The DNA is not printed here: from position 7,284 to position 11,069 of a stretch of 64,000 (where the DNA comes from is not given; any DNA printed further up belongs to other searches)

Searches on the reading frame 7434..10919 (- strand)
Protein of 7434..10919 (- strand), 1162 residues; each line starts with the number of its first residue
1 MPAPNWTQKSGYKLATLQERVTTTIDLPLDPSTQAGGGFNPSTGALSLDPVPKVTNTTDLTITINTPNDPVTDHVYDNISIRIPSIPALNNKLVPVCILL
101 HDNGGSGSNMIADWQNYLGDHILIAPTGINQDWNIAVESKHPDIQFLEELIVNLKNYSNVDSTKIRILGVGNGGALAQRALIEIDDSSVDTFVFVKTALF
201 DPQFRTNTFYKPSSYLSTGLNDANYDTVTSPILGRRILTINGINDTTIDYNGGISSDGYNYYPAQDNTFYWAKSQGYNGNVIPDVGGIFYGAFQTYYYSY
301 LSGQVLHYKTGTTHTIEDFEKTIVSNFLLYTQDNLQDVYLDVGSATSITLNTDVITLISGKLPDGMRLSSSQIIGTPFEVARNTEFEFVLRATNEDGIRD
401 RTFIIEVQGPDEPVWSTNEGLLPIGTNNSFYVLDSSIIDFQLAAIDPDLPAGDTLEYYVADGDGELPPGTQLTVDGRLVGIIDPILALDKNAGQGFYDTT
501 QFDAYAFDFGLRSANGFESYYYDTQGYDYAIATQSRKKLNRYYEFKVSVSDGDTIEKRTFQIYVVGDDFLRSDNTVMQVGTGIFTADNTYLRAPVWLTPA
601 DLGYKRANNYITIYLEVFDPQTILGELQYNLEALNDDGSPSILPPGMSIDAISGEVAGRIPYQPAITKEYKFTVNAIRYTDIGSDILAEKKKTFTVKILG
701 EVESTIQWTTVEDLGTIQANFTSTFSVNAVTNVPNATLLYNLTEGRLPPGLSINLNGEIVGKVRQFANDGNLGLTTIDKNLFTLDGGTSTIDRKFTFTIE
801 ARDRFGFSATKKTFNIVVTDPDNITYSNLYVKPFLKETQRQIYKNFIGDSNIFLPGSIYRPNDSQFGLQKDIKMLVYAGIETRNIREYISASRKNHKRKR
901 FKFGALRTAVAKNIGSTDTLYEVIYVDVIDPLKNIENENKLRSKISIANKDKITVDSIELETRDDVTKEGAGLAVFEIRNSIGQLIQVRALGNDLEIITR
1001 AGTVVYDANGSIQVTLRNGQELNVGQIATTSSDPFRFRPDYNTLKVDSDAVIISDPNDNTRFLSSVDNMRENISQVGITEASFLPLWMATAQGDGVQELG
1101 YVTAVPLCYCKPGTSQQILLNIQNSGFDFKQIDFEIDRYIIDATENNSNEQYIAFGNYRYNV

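Call 64: search_protein_families(library=phrogs, proteins=[window:7434-10919:-], max_evalue=0.00001)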
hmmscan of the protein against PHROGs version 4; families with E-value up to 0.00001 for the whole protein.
window:7434-10919:- (1162 aa): 1 family
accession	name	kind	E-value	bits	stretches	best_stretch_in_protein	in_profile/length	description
phrog_2576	-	unknown function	5e-60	204.5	1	54-328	300-579/587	-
